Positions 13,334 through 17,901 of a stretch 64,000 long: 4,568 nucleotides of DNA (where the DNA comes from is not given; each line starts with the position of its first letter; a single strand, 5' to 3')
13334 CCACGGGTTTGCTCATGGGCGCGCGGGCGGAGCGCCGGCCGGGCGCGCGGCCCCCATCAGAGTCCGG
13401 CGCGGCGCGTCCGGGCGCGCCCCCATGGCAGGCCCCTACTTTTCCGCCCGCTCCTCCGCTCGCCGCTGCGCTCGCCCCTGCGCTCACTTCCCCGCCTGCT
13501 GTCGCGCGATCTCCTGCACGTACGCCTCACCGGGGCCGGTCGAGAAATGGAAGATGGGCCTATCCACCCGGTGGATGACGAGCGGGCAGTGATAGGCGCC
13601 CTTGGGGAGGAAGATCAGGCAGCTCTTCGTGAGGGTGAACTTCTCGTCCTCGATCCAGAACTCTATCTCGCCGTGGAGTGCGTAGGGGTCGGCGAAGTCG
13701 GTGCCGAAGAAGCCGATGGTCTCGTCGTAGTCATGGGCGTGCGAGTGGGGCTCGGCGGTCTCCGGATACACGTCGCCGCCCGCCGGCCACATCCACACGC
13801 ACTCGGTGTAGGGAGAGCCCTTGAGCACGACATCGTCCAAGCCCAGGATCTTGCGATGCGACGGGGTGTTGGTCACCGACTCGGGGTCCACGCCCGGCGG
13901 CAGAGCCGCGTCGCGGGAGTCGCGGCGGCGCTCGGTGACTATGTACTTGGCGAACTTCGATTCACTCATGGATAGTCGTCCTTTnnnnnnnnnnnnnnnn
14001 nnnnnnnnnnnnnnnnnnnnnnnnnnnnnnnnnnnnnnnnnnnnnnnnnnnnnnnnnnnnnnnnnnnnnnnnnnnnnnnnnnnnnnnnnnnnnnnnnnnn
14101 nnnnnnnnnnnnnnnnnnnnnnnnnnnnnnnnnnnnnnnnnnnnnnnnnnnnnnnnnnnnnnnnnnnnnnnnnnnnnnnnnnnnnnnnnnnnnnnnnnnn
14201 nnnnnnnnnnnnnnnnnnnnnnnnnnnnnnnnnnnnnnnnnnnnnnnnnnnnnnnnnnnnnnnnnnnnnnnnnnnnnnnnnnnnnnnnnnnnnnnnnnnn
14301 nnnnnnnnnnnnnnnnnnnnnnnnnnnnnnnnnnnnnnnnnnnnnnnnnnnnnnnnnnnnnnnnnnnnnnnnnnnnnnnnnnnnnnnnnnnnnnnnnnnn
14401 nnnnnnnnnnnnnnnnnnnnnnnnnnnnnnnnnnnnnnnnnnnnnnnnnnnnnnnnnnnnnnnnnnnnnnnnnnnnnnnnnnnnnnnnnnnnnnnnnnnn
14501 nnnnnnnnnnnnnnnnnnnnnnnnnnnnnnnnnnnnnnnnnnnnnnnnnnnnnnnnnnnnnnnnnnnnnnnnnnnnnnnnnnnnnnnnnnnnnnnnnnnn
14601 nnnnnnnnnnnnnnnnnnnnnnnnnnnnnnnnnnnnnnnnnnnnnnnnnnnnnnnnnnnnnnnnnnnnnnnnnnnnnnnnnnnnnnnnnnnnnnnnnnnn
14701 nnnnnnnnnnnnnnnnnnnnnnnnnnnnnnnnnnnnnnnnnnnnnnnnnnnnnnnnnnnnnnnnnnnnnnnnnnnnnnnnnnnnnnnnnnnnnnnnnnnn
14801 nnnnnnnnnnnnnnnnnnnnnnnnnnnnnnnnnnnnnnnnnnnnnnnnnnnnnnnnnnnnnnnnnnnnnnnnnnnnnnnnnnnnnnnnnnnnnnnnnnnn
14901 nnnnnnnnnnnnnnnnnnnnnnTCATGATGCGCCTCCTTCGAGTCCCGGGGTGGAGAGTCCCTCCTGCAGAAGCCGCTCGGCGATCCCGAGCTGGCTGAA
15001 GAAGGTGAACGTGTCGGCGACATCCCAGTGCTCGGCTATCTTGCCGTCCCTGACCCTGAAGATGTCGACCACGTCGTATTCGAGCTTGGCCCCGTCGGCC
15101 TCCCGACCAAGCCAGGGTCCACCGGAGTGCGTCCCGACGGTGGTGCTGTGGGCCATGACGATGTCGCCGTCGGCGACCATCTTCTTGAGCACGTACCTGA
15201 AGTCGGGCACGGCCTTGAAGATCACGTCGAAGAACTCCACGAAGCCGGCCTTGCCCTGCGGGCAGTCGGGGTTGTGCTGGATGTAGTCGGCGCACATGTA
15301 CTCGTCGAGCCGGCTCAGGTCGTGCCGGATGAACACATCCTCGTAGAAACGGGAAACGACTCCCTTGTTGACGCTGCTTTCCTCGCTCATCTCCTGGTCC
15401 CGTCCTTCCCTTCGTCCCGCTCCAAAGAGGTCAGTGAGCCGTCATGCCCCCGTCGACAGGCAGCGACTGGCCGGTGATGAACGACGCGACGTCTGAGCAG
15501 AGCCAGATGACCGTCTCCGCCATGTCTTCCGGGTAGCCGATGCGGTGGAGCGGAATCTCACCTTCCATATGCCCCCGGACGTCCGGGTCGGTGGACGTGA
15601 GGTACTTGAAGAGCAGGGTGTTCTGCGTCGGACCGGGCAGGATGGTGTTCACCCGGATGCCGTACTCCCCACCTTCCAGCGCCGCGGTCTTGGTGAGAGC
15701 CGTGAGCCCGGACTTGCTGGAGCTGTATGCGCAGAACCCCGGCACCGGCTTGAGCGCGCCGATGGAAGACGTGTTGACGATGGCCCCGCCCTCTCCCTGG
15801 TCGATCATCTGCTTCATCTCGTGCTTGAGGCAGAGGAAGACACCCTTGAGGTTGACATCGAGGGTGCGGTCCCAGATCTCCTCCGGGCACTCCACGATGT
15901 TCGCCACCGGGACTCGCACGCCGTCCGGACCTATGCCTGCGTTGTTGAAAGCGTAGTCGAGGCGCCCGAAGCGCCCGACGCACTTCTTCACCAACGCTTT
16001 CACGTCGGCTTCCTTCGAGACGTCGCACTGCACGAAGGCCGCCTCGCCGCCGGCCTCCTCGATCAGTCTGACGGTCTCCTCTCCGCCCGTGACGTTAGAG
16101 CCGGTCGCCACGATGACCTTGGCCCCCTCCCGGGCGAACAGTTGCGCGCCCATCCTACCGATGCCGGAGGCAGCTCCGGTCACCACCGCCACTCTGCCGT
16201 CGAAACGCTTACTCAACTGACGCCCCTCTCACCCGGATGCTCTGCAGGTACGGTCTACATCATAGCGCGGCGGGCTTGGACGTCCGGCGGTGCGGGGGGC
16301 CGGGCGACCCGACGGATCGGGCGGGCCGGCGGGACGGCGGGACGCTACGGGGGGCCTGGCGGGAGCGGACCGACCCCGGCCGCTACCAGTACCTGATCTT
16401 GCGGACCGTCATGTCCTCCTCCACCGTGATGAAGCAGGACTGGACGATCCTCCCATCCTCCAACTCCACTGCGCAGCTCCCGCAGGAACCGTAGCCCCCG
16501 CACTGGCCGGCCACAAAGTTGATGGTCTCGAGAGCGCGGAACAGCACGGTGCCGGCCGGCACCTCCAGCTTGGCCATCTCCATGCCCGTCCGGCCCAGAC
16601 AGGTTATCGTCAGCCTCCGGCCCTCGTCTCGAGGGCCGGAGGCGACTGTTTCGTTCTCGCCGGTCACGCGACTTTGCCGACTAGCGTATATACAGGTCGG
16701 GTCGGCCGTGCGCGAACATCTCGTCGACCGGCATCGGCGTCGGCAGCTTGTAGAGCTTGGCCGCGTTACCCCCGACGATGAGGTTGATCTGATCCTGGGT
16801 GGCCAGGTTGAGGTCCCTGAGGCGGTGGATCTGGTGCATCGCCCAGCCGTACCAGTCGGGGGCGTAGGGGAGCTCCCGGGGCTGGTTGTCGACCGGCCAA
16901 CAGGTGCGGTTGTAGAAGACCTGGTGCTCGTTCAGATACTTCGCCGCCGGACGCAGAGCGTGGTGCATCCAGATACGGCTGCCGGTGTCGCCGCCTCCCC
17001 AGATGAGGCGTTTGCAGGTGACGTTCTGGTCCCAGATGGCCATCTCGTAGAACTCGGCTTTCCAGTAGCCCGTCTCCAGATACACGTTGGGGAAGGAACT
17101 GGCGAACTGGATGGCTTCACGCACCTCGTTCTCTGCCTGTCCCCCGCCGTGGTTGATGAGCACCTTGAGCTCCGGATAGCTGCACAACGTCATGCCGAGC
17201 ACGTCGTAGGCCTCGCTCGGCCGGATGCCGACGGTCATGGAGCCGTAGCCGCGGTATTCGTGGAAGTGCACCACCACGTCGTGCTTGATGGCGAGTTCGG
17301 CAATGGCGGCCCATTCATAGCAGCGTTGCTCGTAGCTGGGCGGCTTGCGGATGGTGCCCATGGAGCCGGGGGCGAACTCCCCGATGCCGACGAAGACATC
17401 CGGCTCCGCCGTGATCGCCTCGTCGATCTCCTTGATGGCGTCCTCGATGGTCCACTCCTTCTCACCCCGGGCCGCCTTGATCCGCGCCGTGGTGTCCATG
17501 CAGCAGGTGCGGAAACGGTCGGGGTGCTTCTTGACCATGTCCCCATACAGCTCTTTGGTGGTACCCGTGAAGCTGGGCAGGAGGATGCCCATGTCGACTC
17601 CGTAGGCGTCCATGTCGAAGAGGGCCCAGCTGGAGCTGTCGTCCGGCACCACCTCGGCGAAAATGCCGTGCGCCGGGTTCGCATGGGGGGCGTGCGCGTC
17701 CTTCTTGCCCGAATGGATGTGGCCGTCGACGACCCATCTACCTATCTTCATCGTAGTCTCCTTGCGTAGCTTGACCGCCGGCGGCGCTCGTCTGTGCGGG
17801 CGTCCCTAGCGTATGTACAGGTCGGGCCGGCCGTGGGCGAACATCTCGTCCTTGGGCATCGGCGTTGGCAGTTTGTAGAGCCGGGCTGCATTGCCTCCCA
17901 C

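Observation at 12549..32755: Candidate undescribed anaerobic pathway: IclR-controlled transhydroxylase-like Mo enzyme, AprAB-like flavoenzyme and four amidohydrolases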

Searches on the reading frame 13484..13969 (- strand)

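Call 7: search_protein_families(library=pfam, proteins=[window:13484-13969:-], max_evalue=0.01)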
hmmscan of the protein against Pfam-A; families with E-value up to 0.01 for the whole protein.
window:13484-13969:- (161 aa): 1 family
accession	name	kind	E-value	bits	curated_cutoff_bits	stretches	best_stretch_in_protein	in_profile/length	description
PF07883.17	Cupin_2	-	0.00054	20.1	27.2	1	96-128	23-55/70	Cupin domain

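Call 9: search_protein_families(library=ncbifam, proteins=[window:13484-13969:-], max_evalue=0.001)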
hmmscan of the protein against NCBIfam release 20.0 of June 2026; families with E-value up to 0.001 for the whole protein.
window:13484-13969:- (161 aa): 0 families

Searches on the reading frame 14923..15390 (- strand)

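Call 7: search_protein_families(library=pfam, proteins=[window:14923-15390:-], max_evalue=0.01)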
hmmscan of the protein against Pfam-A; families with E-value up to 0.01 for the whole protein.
window:14923-15390:- (155 aa): 2 families
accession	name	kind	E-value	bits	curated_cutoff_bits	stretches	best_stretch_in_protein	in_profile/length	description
PF07366.18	SnoaL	-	3.8e-31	108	28.4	1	11-134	2-126/126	SnoaL-like polyketide cyclase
PF12680.13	SnoaL_2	-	4.3e-23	82.3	27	1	12-121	1-102/102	SnoaL-like domain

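Call 9: search_protein_families(library=ncbifam, proteins=[window:14923-15390:-], max_evalue=0.001)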
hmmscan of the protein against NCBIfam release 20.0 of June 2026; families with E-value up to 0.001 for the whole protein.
window:14923-15390:- (155 aa): 2 families
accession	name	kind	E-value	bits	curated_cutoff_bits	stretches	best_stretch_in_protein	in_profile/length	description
TIGR02096.1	TIGR02096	subfamily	9.2e-07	29.2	97.1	1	45-135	39-129/129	ketosteroid isomerase-related protein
NF033407.1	SnoaL_meth_ester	subfamily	9.2e-05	22.2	200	1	26-135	21-133/144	SnoaL/DnrD family polyketide biosynthesis methyl ester cyclase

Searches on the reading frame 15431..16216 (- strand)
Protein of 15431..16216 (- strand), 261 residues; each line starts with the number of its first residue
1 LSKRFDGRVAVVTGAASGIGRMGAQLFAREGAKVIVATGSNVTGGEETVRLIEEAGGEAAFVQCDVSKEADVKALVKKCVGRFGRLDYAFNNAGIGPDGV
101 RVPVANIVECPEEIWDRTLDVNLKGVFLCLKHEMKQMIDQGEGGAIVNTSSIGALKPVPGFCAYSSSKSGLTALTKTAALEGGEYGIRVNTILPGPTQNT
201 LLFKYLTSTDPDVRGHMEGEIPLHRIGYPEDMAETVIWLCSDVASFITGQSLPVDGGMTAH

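Call 7: search_protein_families(library=pfam, proteins=[window:15431-16216:-], max_evalue=0.01)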
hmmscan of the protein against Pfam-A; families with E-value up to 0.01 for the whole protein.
window:15431-16216:- (261 aa): 4 families
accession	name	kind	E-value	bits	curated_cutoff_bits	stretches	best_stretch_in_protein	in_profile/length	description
PF13561.12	adh_short_C2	-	3.1e-66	223.7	27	1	14-259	1-236/236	Enoyl-(Acyl carrier protein) reductase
PF00106.31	adh_short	-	5e-54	183.2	26.6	1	8-206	1-190/195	short chain dehydrogenase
PF08659.16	KR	-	4.1e-13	50.1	22.6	1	11-178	4-163/180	KR domain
PF23441.1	SDR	-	2.9e-05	24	27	1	62-258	66-255/258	SDR-like rossmann domain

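Call 9: search_protein_families(library=ncbifam, proteins=[window:15431-16216:-], max_evalue=0.001)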
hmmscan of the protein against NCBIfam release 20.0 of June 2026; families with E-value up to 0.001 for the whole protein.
window:15431-16216:- (261 aa): 232 families (the best 25 are shown)
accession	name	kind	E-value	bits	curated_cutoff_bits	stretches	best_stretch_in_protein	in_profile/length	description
NF004818.0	PRK06172.1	equivalog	1.8e-88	296.1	336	1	1-260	1-252/253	SDR family oxidoreductase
NF005559.1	PRK07231.1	subfamily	3.6e-70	236.3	215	1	4-259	1-248/249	glucose 1-dehydrogenase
NF004198.0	PRK05653.1-3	equivalog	1.6e-65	221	296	1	3-259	3-247/248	3-oxoacyl-ACP reductase FabG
NF004791.0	PRK06138.1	equivalog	2.1e-65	220.5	312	1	4-260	2-251/252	SDR family oxidoreductase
NF005681.0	PRK07478.1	subfamily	3e-65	220.1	267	1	4-259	3-250/254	SDR family oxidoreductase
TIGR03971.1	SDR_subfam_1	subfamily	2.7e-59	200.7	300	1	5-260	1-270/271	mycofactocin-coupled SDR family oxidoreductase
NF053807.1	RhamDHLra1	equivalog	4.1e-59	200.3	400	1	6-258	3-247/252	L-rhamnose 1-dehydrogenase Lra1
NF006493.1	PRK08936.1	subfamily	8.9e-59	198.9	420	1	2-260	2-252/261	glucose-1-dehydrogenase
TIGR01830.1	3oxo_ACP_reduc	equivalog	4.8e-58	196.7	297.75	1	10-258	1-238/239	3-oxoacyl-[acyl-carrier-protein] reductase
NF009384.0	PRK12743.1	equivalog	8.7e-58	195.5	264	1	7-259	6-248/258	SDR family oxidoreductase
NF005853.0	PRK07774.1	equivalog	1.3e-57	195.1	303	1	3-259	2-247/250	SDR family oxidoreductase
NF052558.1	MBtsdlDhBudC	equivalog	2e-57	194.6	270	1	5-260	1-243/250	meso-2,3-butanediol dehydrogenase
NF053701.1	CsHdxCHCADhChcB2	equivalog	1.1e-56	192.1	350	1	5-260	1-244/245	cis-4-hydroxycyclohexanecarboxylate dehydrogenase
NF009468.0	PRK12826.1-4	equivalog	2.1e-56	191.5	318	1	1-258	1-247/256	SDR family oxidoreductase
NF005067.0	PRK06484.1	equivalog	7.4e-56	189.8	713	1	5-260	7-253/524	short chain dehydrogenase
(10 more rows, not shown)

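Call 65: search_solved_structures(query=window:15431-16216:-, max_evalue=1e-30)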
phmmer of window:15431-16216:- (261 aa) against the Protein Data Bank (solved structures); distinct sequences matched with E-value up to 1e-30: 187 (the best 60 are shown).
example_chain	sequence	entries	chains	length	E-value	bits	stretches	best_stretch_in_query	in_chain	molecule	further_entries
7djs_A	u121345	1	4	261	7.1e-65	222.3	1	1-260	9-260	SDR family oxidoreductase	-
3tox_A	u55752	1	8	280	7.5e-51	176.3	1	3-259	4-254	Short chain dehydrogenase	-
8w0o_A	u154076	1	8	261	2.6e-49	171.3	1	5-260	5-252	Dehydrogenase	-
4dqx_A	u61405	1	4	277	2.2e-48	168.3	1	5-259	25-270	Probable oxidoreductase protein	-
4ni5_A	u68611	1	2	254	6.9e-48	166.6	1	4-260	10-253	Oxidoreductase, short-chain dehydrogenase/reductase family protein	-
8w0n_A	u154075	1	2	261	2.5e-47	164.8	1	5-259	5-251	IRED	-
5x8h_A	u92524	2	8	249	6.5e-47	163.4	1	5-260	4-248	Short-chain dehydrogenase reductase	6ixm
4ure_A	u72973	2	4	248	1.3e-46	162.5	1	5-260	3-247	CYCLOHEXANOL DEHYDROGENASE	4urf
1rwb_A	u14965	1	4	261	1.3e-46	162.4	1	2-260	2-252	Glucose 1-dehydrogenase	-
1g6k_A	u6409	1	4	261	4e-46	160.9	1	2-260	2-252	GLUCOSE 1-DEHYDROGENASE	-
1gco_A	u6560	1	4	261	4.8e-46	160.6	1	2-260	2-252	GLUCOSE DEHYDROGENASE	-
1gee_A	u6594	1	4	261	4.8e-46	160.6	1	2-260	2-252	GLUCOSE 1-DEHYDROGENASE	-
3aus_A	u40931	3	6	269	2.3e-45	158.4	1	7-260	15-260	Glucose 1-dehydrogenase 4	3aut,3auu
3ay7_A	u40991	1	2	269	2.3e-45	158.4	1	7-260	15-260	Glucose 1-dehydrogenase 4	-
3ay6_A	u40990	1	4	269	2.3e-45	158.4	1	7-260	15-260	Glucose 1-dehydrogenase 4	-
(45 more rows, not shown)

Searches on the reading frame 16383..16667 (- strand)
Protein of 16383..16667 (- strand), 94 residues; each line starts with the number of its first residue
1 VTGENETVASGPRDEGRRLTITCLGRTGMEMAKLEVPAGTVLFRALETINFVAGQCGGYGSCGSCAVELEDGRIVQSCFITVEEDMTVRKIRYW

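Call 7: search_protein_families(library=pfam, proteins=[window:16383-16667:-], max_evalue=0.01)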
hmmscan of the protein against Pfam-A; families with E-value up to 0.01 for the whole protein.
window:16383-16667:- (94 aa): 2 families
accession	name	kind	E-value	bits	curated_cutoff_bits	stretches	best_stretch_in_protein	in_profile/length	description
PF13510.11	Fer2_4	-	5.3e-06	26.8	22.8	1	55-90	44-79/82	2Fe-2S iron-sulfur cluster binding domain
PF00111.32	Fer2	-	7.4e-06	26.3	21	1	34-85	10-61/77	2Fe-2S iron-sulfur cluster binding domain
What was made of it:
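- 16383..16667 (-): small [2Fe-2S]-type ferredoxin (94 aa), last gene of the left arm. Pfam Fer2/Fer2_4 (call 7).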

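Call 9: search_protein_families(library=ncbifam, proteins=[window:16383-16667:-], max_evalue=0.001)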
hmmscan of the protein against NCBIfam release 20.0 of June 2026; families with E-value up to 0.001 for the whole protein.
window:16383-16667:- (94 aa): 1 family
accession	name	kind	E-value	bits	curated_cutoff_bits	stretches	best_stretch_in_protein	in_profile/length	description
TIGR01941.1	nqrF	equivalog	0.00023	20.2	295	1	32-72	42-83/405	NADH:ubiquinone reductase (Na(+)-transporting) subunit F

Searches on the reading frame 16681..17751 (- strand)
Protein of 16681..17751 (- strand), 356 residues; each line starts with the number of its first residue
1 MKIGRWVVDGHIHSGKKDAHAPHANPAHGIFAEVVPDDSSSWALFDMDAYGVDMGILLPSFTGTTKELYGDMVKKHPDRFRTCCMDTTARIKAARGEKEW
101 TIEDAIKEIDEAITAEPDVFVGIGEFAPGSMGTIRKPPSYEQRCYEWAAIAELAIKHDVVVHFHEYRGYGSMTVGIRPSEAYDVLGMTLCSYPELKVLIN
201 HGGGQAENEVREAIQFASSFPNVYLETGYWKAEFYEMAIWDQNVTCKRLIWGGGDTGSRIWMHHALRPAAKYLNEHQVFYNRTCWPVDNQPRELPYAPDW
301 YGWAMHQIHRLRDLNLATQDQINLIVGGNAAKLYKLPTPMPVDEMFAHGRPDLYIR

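Call 7: search_protein_families(library=pfam, proteins=[window:16681-17751:-], max_evalue=0.01)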
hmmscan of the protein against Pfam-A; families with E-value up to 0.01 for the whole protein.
window:16681-17751:- (356 aa): 1 family
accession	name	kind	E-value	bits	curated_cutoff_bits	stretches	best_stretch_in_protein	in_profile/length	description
PF04909.20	Amidohydro_2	-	8.6e-13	49.1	26.4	1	8-336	1-289/289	Amidohydrolase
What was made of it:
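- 16681..17751 (-): amidohydrolase 1 (356 aa). Pfam Amidohydro_2, 49 bits (call 7).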

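Call 9: search_protein_families(library=ncbifam, proteins=[window:16681-17751:-], max_evalue=0.001)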
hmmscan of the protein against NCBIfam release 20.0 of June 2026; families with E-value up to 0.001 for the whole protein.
window:16681-17751:- (356 aa): 0 families

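Call 29: search_solved_structures(query=window:16681-17751:-, max_evalue=0.01)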
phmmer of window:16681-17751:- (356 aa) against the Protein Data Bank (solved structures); distinct sequences matched with E-value up to 0.01: 1.
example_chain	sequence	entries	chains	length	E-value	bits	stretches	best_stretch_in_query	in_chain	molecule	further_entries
2nbm_A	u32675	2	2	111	0.0019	20.4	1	89-166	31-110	Sterol carrier protein 2-like 2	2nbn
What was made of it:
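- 16681..17751 (-): No meaningful PDB sequence relative (call 29).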
